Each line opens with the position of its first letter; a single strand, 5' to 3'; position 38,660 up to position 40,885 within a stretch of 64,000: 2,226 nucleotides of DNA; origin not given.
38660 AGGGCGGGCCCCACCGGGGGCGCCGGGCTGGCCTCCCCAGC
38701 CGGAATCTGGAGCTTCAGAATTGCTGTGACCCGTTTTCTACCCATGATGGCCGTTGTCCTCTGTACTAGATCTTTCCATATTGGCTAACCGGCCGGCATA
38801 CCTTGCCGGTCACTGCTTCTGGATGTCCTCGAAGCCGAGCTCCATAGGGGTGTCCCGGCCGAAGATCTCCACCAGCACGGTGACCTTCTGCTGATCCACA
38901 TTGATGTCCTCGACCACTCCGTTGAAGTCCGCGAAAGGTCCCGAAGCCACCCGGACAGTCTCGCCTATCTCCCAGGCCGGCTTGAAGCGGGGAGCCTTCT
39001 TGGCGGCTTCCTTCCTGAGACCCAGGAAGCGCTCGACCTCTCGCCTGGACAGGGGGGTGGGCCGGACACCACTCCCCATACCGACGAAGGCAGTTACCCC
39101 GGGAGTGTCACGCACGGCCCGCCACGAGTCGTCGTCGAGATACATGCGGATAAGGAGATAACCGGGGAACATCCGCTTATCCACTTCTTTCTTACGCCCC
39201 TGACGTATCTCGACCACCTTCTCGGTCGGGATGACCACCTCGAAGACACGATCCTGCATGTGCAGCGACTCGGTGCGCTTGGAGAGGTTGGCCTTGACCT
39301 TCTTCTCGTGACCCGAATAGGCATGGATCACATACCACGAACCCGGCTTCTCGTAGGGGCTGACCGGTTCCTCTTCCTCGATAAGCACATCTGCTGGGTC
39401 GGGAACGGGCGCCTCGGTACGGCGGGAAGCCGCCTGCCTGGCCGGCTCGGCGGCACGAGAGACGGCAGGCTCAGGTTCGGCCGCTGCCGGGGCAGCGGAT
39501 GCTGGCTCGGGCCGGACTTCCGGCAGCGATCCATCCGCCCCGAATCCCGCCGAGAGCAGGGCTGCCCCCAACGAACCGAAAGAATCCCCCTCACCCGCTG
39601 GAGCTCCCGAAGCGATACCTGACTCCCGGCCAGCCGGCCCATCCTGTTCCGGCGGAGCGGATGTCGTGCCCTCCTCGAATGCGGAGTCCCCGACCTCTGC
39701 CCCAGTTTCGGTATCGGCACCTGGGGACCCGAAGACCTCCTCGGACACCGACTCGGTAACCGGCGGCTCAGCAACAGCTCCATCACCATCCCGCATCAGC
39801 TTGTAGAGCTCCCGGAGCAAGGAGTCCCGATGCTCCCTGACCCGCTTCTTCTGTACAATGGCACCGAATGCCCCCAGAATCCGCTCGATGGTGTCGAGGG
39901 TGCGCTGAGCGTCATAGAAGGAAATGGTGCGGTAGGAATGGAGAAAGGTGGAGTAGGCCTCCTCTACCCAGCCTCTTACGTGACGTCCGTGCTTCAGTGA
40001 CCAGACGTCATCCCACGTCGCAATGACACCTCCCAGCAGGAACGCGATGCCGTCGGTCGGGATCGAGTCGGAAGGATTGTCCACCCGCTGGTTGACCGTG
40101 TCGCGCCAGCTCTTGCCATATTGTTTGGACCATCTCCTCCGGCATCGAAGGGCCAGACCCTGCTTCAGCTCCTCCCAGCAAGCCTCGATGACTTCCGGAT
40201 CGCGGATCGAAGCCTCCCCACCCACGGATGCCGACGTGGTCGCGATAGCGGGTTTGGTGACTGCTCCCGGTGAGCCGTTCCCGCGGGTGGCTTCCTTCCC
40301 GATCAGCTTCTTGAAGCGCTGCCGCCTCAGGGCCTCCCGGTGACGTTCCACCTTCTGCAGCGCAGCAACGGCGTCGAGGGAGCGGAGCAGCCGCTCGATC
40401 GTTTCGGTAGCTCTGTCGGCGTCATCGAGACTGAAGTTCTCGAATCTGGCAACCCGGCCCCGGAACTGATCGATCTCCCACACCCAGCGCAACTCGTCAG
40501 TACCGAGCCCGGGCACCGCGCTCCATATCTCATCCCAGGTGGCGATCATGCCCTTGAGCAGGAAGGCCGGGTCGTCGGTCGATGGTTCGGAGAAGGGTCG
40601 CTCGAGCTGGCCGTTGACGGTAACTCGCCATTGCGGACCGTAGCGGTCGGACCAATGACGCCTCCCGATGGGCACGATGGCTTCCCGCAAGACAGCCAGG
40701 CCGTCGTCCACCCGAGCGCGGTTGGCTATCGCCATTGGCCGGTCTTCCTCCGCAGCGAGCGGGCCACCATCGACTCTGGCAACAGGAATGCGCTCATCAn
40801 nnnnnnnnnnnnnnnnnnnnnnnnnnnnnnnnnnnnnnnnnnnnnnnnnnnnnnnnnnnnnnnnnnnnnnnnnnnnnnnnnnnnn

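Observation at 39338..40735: NusG fused to a 466-aa N-terminal extension of two tandem paralogous domains plus a disordered linker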

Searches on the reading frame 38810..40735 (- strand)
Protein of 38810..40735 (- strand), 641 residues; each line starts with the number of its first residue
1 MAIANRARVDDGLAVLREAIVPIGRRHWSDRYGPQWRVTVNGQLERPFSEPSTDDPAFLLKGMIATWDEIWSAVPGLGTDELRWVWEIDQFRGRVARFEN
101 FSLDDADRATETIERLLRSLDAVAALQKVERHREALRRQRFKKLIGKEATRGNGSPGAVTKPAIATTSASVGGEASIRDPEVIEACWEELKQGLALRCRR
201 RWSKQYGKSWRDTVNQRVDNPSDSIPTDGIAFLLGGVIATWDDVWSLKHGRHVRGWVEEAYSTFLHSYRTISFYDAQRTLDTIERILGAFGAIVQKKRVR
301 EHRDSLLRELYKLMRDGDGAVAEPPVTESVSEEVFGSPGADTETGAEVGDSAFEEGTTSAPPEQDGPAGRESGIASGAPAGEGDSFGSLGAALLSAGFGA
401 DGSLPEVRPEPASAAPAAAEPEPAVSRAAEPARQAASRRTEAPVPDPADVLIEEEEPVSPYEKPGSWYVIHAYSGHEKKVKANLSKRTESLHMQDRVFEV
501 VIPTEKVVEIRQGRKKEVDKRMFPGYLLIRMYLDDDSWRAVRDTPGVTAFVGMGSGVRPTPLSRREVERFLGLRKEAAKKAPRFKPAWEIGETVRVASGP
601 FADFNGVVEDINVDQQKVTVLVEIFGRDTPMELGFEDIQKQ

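Call 3: search_protein_families(library=pfam, proteins=[window:38810-40735:-], max_evalue=1)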
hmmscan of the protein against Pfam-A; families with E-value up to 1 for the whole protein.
window:38810-40735:- (641 aa): 4 families
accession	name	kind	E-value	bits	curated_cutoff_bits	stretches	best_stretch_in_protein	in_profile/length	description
PF02357.24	NusG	-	1.2e-29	103.1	22.2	1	466-570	2-92/93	Transcription termination factor nusG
PF18731.6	HEPN_Swt1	-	6.5e-16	59.1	27.5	2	13-120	3-114/115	Swt1-like HEPN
PF00467.35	KOW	-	2.6e-06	27.5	22.3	1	591-620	2-31/32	KOW motif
PF23290.1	KOW5_SPT5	-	0.25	11.3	27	1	590-615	2-27/46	Transcription elongation factor SPT5, fifth KOW domain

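Call 11: find_homologous_proteins(query=window:38810-40735:-, max_evalue=1e-10)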
Query window:38810-40735:- (641 aa): 7 proteins with E <= 1e-10 among 8000 candidates.
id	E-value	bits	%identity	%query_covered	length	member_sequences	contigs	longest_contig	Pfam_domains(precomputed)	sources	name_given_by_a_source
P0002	0.0e+0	1446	100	100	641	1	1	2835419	PF18731.7,PF00467.36,PF02357.25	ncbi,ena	-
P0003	1.7e-231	788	60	100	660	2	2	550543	PF18731.7,PF00467.36,PF02357.25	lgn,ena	-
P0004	3.6e-214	731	56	100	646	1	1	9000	PF18731.7,PF00467.36,PF02357.25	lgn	-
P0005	7.3e-204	697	57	100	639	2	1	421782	PF18731.7,PF00467.36,PF02357.25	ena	-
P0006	1.3e-198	680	53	100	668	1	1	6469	PF18731.7,PF00467.36,PF02357.25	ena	-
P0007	2.9e-198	679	54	100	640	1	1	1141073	PF18731.7,PF00467.36,PF02357.25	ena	-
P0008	2.1e-63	233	47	41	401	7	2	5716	PF00467.36,PF02357.25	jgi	jgi:transcription termination/antitermination protein NusG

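Call 13: list_cluster_members(proteins=[P0002, P0003, P0005, P0007])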
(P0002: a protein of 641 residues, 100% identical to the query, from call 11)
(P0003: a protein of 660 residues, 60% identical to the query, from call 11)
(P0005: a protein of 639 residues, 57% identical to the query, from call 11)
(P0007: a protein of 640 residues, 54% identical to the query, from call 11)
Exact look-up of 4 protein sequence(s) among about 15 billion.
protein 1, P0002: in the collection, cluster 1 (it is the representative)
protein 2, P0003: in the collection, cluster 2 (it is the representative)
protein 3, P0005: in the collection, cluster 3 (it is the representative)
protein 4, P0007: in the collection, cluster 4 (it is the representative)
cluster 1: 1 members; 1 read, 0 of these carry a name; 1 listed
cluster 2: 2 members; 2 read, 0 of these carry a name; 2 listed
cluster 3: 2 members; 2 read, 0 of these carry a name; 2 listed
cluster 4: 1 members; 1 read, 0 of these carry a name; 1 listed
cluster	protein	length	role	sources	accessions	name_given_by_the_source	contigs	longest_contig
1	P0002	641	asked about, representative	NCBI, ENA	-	-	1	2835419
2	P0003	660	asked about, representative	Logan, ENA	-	-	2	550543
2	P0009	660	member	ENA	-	-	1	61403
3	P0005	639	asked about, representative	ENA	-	-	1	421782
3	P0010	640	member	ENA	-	-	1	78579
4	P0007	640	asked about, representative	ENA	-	-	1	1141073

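Call 24: find_encoding_contigs(protein=P0003, flank=5000, max_places=2)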
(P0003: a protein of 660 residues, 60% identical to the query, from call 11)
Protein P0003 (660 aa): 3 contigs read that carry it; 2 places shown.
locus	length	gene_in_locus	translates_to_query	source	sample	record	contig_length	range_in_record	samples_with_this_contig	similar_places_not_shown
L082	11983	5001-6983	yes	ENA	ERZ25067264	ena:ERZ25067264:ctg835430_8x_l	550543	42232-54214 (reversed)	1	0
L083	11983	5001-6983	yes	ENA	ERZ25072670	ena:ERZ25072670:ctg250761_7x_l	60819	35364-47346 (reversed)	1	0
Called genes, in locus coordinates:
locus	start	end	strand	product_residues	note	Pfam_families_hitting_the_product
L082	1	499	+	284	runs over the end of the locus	PF01435:Peptidase_M48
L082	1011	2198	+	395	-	PF00009:GTP_EFTU, PF03144:GTP_EFTU_D2, PF03143:GTP_EFTU_D3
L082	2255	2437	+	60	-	PF00471:Ribosomal_L33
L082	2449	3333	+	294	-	PF13452:FAS1_DH_region, PF13279:4HBT_2 (faint), PF01575:MaoC_dehydratas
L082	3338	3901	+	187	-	PF07638:Sigma70_ECF (faint), PF04542:Sigma70_r2, PF08281:Sigma70_r4_2, PF04545:Sigma70_r4 (weak)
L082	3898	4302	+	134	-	-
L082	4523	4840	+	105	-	PF00584:SecE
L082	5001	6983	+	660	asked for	PF18731:HEPN_Swt1, PF02357:NusG, PF00467:KOW (weak)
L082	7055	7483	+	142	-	PF03946:Ribosomal_L11_N, PF00298:Ribosomal_L11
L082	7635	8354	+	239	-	PF00687:Ribosomal_L1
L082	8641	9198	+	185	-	PF00466:Ribosomal_L10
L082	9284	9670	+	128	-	PF16320:Ribosomal_L12_N, PF00542:Ribosomal_L12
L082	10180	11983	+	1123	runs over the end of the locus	PF04563:RNA_pol_Rpb2_1, PF04561:RNA_pol_Rpb2_2, PF04565:RNA_pol_Rpb2_3, PF10385:RNA_pol_Rpb2_45, PF00562:RNA_pol_Rpb2_6, PF04560:RNA_pol_Rpb2_7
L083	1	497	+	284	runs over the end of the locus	PF01435:Peptidase_M48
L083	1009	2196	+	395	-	PF00009:GTP_EFTU, PF03144:GTP_EFTU_D2, PF03143:GTP_EFTU_D3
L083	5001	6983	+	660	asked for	PF18731:HEPN_Swt1, PF02357:NusG, PF00467:KOW (weak)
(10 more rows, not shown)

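Call 25: find_encoding_contigs(protein=P0005, flank=5000, max_places=2)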
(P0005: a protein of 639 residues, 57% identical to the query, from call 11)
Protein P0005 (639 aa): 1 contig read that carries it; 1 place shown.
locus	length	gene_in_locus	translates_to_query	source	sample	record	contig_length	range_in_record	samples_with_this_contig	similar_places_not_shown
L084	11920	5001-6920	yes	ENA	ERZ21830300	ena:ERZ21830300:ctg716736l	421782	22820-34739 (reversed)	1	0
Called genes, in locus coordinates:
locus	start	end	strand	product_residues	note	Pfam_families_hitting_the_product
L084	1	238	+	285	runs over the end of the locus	PF01435:Peptidase_M48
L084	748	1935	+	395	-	PF00009:GTP_EFTU, PF03144:GTP_EFTU_D2, PF03143:GTP_EFTU_D3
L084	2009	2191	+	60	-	PF00471:Ribosomal_L33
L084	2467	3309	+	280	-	PF13452:FAS1_DH_region (weak), PF01575:MaoC_dehydratas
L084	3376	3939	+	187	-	PF07638:Sigma70_ECF (faint), PF04542:Sigma70_r2, PF08281:Sigma70_r4_2, PF04545:Sigma70_r4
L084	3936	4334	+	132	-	-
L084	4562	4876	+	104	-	PF00584:SecE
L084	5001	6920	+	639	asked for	PF18731:HEPN_Swt1, PF02357:NusG, PF00467:KOW (weak)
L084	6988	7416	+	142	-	PF03946:Ribosomal_L11_N, PF00298:Ribosomal_L11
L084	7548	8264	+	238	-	PF00687:Ribosomal_L1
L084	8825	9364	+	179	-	PF00466:Ribosomal_L10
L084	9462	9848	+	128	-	PF16320:Ribosomal_L12_N, PF00542:Ribosomal_L12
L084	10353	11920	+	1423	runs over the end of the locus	PF18731:HEPN_Swt1 (weak), PF04563:RNA_pol_Rpb2_1, PF04561:RNA_pol_Rpb2_2, PF04565:RNA_pol_Rpb2_3, PF10385:RNA_pol_Rpb2_45, PF00562:RNA_pol_Rpb2_6, PF04560:RNA_pol_Rpb2_7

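Call 26: find_encoding_contigs(protein=P0007, flank=5000, max_places=2)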
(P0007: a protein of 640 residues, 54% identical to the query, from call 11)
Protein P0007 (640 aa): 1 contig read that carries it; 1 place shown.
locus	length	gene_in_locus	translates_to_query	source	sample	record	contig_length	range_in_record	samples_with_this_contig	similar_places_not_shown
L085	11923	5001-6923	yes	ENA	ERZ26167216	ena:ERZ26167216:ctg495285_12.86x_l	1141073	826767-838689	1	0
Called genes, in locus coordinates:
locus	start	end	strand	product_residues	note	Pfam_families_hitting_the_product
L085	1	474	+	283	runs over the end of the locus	PF01435:Peptidase_M48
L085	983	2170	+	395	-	PF00009:GTP_EFTU, PF03144:GTP_EFTU_D2, PF03143:GTP_EFTU_D3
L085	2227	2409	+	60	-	PF00471:Ribosomal_L33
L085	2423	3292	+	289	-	PF13452:FAS1_DH_region, PF01575:MaoC_dehydratas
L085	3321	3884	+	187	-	PF07638:Sigma70_ECF (weak), PF04542:Sigma70_r2, PF08281:Sigma70_r4_2, PF04545:Sigma70_r4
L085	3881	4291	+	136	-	-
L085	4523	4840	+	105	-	PF00584:SecE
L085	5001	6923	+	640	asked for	PF18731:HEPN_Swt1, PF02357:NusG, PF00467:KOW (weak)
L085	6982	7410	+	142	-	PF03946:Ribosomal_L11_N, PF00298:Ribosomal_L11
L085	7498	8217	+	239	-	PF00687:Ribosomal_L1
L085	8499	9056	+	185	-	PF00466:Ribosomal_L10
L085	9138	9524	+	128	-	PF16320:Ribosomal_L12_N, PF00542:Ribosomal_L12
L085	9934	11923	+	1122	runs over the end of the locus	PF04563:RNA_pol_Rpb2_1, PF04561:RNA_pol_Rpb2_2, PF04565:RNA_pol_Rpb2_3, PF10385:RNA_pol_Rpb2_45, PF00562:RNA_pol_Rpb2_6, PF04560:RNA_pol_Rpb2_7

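Call 33: find_encoding_contigs(protein=P0004, flank=5000, max_places=2)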
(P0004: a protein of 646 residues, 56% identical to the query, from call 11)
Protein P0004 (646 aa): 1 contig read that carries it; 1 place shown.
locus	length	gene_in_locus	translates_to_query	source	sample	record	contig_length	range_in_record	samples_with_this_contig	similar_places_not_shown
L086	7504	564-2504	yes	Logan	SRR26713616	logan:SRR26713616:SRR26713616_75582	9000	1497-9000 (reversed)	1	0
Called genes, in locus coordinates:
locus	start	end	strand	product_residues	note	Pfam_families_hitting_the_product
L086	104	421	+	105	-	PF00584:SecE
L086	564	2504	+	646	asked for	PF18731:HEPN_Swt1, PF02357:NusG, PF00467:KOW (weak)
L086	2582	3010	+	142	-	PF03946:Ribosomal_L11_N, PF00298:Ribosomal_L11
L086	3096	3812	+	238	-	PF00687:Ribosomal_L1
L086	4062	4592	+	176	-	PF00466:Ribosomal_L10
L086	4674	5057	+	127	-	PF16320:Ribosomal_L12_N, PF00542:Ribosomal_L12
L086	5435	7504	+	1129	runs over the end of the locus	PF04563:RNA_pol_Rpb2_1, PF04561:RNA_pol_Rpb2_2, PF04565:RNA_pol_Rpb2_3, PF10385:RNA_pol_Rpb2_45, PF00562:RNA_pol_Rpb2_6, PF04560:RNA_pol_Rpb2_7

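Call 34: find_encoding_contigs(protein=P0006, flank=5000, max_places=2)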
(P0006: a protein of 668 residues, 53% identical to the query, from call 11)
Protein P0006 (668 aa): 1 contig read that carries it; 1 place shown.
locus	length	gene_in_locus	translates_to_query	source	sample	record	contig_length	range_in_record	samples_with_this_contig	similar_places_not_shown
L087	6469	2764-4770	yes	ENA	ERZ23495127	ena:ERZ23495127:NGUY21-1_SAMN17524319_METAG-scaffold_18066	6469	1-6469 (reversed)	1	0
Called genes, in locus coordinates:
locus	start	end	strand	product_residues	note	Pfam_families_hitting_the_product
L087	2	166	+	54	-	?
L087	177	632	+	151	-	-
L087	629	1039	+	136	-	PF01575:MaoC_dehydratas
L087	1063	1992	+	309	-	PF04542:Sigma70_r2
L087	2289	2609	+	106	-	PF00584:SecE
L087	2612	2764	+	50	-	-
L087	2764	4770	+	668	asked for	PF18731:HEPN_Swt1, PF02357:NusG, PF00467:KOW (weak)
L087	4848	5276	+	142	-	PF03946:Ribosomal_L11_N, PF00298:Ribosomal_L11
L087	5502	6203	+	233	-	PF00687:Ribosomal_L1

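Call 35: find_encoding_contigs(protein=P0002, flank=1000, max_places=3)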
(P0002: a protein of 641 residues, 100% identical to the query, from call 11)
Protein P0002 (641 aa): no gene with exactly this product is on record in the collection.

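Call 55: predict_structure(alignment_id=A1)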
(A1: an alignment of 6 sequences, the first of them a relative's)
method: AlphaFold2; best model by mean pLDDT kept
length: 641 residues; sequences in the alignment: 6
mean_pLDDT: 64.7   pTM: 0.41
mean pLDDT of the five models: 64.7, 61.6, 59.0, 58.0, 53.1
residues with pLDDT >= 90: 40; 70-90: 285; 50-70: 141; < 50: 175
segments of 3 or more residues with pLDDT < 50: 150-178, 222-226, 268-270, 317-388, 402-459, 554-556, 639-641
pLDDT, mean of each block of 10 residues (from residue 1): 73 89 89 90 84 83 90 83 88 78 82 88 85 82 62 33 25 41 84 90 90 79 56 89 84 84 67 73 89 89 78 54 30 27 28 27 29 26 41 55 43 34 32 29 32 37 75 75 77 67 70 63 77 82 78 59 77 58 54 55 65 65 70 57 43
secondary structure, 60 per line:
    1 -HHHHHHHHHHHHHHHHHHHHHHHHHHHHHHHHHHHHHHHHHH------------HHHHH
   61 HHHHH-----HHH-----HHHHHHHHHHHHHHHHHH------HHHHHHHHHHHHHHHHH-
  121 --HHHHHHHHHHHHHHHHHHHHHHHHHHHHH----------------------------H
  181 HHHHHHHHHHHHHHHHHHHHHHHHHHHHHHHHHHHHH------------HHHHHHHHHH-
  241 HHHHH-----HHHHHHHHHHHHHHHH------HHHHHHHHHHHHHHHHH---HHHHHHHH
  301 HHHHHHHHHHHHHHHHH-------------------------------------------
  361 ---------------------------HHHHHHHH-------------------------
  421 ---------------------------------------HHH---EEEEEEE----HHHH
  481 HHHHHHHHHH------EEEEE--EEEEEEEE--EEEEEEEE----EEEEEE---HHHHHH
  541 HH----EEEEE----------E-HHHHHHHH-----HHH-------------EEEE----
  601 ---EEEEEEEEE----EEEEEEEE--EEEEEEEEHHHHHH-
elements in order: H2-43 H56-65 H79-96 H103-119 H123-151 H180-217 H230-239 H241-245 H251-266 H273-289 H293-317 H388-395 E466-472 H477-490 E497-501 E504-511 E514-521 E526-531 H535-542 E547-551 H564-571 E593-596 E604-612 E617-624 E627-634 H635-640

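Call 60: find_homologous_proteins(query=L084:10353-11450:+, max_evalue=0.00001)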
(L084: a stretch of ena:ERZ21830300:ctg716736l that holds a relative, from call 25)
Query L084:10353-11450:+ (366 aa): 5 proteins with E <= 0.00001 among 8000 candidates.
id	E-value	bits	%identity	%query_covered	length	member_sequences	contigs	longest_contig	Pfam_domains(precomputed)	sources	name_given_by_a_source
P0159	1.2e-22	99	93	16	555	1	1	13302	PF04565.22,PF04561.20,PF10385.15,PF04563.21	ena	-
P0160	1.8e-21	95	86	16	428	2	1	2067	PF04561.20,PF04563.21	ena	-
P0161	7.6e-20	90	84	16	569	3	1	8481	PF04565.22,PF04561.20,PF10385.15,PF04563.21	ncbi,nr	ncbi:MAG: DNA-directed RNA polymerase subunit beta, partial [Acidimicrobiia bacterium]|nr:DNA-direct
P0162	1.7e-15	75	76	16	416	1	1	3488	PF04561.20,PF04563.21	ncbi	ncbi:MAG: DNA-directed RNA polymerase subunit beta, partial [Acidimicrobiia bacterium]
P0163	1.2e-11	63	57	17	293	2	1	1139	PF04561.20,PF04563.21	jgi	-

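Call 62: find_encoding_contigs(protein=P0010, flank=7000, max_places=2)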
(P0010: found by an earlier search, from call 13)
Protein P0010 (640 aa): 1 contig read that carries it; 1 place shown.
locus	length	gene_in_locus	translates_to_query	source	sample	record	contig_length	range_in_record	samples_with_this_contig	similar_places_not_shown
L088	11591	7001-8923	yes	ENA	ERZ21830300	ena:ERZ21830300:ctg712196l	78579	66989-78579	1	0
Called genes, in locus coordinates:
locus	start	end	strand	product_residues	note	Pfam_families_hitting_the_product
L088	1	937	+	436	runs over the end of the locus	PF01979:Amidohydro_1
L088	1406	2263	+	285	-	PF01435:Peptidase_M48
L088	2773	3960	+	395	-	PF00009:GTP_EFTU, PF03144:GTP_EFTU_D2, PF03143:GTP_EFTU_D3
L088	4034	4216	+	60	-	PF00471:Ribosomal_L33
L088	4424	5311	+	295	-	PF13452:FAS1_DH_region (weak), PF01575:MaoC_dehydratas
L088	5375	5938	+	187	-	PF07638:Sigma70_ECF (faint), PF04542:Sigma70_r2, PF08281:Sigma70_r4_2, PF04545:Sigma70_r4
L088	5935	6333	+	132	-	-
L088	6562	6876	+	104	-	PF00584:SecE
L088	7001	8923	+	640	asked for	PF18731:HEPN_Swt1, PF02357:NusG, PF00467:KOW (weak)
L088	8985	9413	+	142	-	PF03946:Ribosomal_L11_N, PF00298:Ribosomal_L11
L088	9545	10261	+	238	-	PF00687:Ribosomal_L1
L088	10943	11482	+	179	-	PF00466:Ribosomal_L10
